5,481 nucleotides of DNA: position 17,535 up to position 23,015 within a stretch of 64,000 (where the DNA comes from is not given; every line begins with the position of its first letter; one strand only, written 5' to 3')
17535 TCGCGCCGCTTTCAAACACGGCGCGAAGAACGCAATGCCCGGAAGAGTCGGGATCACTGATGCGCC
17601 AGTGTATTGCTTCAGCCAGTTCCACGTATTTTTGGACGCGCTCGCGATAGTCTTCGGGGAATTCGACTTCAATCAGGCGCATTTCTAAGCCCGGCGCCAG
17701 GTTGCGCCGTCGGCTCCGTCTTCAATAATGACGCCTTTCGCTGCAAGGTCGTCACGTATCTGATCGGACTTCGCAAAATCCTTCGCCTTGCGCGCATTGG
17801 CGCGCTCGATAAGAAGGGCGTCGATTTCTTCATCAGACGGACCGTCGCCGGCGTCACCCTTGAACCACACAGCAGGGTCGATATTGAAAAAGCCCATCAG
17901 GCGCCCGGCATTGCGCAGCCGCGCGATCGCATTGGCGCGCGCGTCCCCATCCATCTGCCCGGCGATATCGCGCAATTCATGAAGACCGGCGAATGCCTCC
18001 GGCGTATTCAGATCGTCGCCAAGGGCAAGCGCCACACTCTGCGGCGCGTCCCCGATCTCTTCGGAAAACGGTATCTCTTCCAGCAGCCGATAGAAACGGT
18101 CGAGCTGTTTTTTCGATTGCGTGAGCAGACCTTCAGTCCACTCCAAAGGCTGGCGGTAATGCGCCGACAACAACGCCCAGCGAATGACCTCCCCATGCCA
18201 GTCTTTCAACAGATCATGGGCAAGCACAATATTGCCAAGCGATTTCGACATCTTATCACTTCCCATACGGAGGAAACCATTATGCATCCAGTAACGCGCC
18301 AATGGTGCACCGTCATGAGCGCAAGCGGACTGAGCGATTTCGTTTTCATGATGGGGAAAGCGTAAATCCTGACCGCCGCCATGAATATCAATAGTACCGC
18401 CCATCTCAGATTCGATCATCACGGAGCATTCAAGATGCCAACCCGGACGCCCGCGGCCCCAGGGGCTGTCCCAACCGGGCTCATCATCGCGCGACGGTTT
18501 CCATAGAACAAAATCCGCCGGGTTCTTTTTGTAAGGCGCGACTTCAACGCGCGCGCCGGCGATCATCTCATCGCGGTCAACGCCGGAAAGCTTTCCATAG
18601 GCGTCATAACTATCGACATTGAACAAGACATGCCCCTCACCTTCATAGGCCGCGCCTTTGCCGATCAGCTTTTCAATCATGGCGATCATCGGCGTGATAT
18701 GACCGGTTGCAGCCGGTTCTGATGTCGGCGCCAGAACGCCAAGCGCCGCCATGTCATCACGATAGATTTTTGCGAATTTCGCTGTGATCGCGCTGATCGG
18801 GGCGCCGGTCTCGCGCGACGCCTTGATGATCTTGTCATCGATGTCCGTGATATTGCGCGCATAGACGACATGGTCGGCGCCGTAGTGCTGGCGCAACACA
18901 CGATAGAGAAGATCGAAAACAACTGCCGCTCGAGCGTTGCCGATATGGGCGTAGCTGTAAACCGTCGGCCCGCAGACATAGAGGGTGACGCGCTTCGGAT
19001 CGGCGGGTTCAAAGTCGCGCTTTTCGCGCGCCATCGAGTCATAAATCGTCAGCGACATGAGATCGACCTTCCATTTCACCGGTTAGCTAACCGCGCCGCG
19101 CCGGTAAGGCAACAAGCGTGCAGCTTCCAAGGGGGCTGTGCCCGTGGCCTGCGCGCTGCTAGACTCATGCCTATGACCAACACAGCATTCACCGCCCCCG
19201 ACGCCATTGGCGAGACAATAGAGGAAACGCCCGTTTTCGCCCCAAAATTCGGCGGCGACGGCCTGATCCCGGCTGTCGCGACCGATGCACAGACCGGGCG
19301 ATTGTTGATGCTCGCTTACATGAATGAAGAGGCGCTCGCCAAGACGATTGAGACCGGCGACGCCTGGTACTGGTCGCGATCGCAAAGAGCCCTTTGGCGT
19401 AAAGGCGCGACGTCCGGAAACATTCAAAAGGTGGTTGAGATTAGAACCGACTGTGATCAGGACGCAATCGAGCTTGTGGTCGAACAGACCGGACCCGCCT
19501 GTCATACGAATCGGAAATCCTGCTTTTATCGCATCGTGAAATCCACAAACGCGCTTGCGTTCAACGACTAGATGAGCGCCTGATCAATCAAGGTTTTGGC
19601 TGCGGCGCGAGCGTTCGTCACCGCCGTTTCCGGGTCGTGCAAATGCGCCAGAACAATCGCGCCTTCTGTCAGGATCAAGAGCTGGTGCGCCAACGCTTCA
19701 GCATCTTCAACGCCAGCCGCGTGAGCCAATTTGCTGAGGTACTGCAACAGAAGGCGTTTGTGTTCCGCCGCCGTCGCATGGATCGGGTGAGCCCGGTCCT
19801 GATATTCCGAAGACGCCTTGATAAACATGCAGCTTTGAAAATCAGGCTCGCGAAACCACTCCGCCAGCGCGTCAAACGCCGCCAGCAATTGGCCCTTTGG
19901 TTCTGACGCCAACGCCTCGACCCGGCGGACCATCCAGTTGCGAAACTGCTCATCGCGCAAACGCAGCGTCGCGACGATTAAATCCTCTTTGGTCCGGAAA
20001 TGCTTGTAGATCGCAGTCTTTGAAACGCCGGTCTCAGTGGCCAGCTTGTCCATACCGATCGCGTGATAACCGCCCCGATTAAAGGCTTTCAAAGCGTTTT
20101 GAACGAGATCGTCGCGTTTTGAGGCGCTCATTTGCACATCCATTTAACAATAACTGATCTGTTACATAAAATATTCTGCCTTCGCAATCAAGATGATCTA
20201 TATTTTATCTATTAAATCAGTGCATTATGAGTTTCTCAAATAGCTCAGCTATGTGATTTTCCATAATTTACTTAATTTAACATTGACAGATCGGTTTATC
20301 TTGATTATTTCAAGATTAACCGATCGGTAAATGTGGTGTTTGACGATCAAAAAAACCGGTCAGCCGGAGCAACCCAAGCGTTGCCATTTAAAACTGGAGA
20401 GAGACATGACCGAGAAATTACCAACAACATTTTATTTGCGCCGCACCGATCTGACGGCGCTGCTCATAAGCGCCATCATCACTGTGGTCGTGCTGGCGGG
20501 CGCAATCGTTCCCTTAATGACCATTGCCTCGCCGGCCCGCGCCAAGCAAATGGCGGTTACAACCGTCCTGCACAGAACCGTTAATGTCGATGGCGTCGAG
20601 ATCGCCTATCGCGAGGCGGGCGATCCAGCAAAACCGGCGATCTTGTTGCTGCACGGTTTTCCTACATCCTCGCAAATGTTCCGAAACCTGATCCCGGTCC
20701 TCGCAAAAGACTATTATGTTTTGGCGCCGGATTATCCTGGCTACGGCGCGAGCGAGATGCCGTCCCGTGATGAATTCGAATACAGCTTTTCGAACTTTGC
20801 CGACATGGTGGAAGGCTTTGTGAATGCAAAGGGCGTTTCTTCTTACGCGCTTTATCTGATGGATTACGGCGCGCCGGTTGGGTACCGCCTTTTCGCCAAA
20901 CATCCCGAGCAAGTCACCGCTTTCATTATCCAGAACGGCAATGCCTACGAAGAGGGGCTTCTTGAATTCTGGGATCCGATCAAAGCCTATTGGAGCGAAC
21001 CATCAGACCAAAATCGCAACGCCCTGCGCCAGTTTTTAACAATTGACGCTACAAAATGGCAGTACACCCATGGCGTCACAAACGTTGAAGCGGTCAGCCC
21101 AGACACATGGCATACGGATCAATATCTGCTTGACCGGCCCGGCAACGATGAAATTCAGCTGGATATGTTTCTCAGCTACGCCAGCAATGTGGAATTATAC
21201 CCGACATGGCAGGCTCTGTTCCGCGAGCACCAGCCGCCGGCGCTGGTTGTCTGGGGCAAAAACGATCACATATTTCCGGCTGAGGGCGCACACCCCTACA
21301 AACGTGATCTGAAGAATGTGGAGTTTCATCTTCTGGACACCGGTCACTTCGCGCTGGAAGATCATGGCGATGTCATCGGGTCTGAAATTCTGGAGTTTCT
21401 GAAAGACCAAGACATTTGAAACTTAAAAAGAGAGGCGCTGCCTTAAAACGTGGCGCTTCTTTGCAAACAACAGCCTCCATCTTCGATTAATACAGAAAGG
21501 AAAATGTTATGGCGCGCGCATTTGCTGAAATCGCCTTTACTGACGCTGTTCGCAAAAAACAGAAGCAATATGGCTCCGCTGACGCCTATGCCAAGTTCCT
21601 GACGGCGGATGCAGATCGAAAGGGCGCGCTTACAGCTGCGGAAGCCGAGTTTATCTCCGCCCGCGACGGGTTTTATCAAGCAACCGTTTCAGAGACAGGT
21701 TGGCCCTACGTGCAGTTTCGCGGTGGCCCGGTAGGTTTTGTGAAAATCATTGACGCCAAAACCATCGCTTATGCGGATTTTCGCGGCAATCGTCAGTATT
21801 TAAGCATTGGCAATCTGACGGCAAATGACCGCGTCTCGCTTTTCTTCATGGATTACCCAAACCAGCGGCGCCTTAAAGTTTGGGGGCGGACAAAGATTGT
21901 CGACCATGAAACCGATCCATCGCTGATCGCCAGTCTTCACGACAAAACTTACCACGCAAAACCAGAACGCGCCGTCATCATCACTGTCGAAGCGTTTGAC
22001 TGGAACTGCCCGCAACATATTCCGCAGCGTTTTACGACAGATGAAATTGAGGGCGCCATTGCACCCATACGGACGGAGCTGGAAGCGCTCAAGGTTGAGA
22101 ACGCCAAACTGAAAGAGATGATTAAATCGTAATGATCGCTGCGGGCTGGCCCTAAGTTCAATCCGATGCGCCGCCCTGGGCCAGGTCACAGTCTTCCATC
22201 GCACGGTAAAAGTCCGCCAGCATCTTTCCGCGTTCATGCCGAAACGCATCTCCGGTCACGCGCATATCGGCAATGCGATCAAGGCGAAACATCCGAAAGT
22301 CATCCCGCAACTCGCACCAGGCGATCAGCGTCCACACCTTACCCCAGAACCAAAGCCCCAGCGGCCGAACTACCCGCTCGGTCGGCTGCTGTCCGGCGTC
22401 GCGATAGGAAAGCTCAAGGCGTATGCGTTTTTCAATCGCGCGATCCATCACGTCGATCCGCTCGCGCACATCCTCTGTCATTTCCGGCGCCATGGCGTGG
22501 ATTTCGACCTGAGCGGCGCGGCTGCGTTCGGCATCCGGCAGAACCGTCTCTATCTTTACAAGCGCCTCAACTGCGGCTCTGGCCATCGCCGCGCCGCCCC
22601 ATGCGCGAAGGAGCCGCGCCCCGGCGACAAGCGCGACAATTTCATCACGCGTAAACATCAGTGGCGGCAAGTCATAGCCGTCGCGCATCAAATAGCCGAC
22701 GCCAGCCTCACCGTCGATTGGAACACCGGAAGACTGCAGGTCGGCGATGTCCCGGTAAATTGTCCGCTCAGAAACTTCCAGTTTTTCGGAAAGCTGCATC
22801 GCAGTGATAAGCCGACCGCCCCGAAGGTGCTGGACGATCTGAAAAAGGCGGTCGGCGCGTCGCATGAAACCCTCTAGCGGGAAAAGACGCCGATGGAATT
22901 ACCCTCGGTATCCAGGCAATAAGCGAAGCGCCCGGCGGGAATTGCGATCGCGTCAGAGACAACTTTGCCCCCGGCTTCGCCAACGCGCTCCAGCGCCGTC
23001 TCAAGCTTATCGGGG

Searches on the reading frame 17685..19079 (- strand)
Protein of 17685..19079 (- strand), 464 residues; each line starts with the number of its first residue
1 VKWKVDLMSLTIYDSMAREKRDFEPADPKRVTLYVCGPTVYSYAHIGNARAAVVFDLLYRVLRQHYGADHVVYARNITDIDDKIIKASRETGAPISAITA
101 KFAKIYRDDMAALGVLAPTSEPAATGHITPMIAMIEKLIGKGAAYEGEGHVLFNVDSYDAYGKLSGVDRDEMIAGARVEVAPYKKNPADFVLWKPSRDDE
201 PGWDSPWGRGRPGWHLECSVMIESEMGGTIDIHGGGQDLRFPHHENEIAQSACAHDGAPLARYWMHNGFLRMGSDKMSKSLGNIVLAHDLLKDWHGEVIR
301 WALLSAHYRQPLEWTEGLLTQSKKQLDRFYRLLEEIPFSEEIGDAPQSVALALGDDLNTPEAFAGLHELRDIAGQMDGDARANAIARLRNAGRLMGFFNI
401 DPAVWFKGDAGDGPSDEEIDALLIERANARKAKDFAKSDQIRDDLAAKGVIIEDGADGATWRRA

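Call 70: search_protein_families(library=pfam, proteins=[window:17685-19079:-], max_evalue=0.001)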
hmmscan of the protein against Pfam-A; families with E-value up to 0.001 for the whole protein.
window:17685-19079:- (464 aa): 5 families
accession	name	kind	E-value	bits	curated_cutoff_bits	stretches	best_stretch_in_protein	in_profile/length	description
PF01406.26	tRNA-synt_1e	-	1.5e-117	392.7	27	1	23-323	2-300/301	tRNA synthetases class I (C) catalytic domain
PF23493.1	CysS_C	-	1.3e-10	41.7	23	1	416-462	5-51/51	Cysteinyl-tRNA ligase anticodon binding domain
PF09334.17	tRNA-synt_1g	-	1e-06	28.2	20.1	0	261-306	312-357/391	tRNA synthetases class I (M)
PF00133.28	tRNA-synt_1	-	3e-05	23.4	22.7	0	236-314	335-413/414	tRNA synthetases class I (I, L, M and V)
PF09190.17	DALR_2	-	0.00029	21.8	22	1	352-398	5-56/57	DALR domain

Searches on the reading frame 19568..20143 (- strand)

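Call 70: search_protein_families(library=pfam, proteins=[window:19568-20143:-], max_evalue=0.001)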
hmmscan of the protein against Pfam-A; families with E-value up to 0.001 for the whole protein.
window:19568-20143:- (191 aa): 3 families
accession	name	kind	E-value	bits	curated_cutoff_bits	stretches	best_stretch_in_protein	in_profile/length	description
PF00440.29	TetR_N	-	1.2e-13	51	24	1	15-58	3-46/47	Bacterial regulatory proteins, tetR family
PF16925.10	TetR_C_13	-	1.5e-09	38.6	27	1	85-181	4-108/109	Tetracyclin repressor-like, C-terminal domain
PF21993.1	TetR_C_13_2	-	1.9e-05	25.3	27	1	86-174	5-96/103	Transcriptional regulator LmrA/YxaF-like, C-terminal domain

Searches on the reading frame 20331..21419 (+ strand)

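Call 70: search_protein_families(library=pfam, proteins=[window:20331-21419:+], max_evalue=0.001)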
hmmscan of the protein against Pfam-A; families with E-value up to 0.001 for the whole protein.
window:20331-21419:+ (362 aa): 3 families
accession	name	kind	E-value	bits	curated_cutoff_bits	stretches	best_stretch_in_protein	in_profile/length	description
PF00561.26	Abhydrolase_1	-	1.2e-28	100.8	25.8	1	102-345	1-244/245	alpha/beta hydrolase fold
PF12697.13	Abhydrolase_6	-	7.9e-14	53.3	26.3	1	104-347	1-212/217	Alpha/beta hydrolase family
PF12146.15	Hydrolase_4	-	4.3e-08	33.2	27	1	99-328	2-218/239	Serine aminopeptidase, S33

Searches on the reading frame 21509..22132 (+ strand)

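Call 70: search_protein_families(library=pfam, proteins=[window:21509-22132:+], max_evalue=0.001)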
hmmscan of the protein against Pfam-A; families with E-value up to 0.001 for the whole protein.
window:21509-22132:+ (207 aa): 1 family
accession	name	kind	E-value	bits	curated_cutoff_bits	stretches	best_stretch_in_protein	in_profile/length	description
PF01243.27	PNPOx_N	-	1e-12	48.9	28.1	1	42-156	2-108/120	Pyridoxamine 5'-phosphate oxidase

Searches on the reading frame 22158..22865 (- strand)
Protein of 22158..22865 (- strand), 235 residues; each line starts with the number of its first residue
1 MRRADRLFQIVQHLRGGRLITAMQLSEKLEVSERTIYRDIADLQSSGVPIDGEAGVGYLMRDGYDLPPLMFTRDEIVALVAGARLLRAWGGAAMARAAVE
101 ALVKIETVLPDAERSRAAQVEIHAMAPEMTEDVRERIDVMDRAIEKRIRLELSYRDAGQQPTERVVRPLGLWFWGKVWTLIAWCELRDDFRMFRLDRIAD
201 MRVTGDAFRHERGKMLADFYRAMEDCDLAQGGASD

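Call 70: search_protein_families(library=pfam, proteins=[window:22158-22865:-], max_evalue=0.001)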
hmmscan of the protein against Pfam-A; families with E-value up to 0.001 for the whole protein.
window:22158-22865:- (235 aa): 4 families
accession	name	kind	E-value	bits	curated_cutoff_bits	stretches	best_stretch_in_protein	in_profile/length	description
PF13280.12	WYL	-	4.3e-20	71.9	21.8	1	138-203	4-70/70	WYL domain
PF08279.18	HTH_11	-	1.6e-17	63.6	25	1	6-58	1-54/55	HTH domain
PF19187.6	HTH_PafC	-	2.2e-07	31.1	32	0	5-51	4-50/115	PafC helix-turn-helix domain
PF08220.18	HTH_DeoR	-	7.8e-06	26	21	1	6-48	1-43/57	DeoR-like helix-turn-helix domain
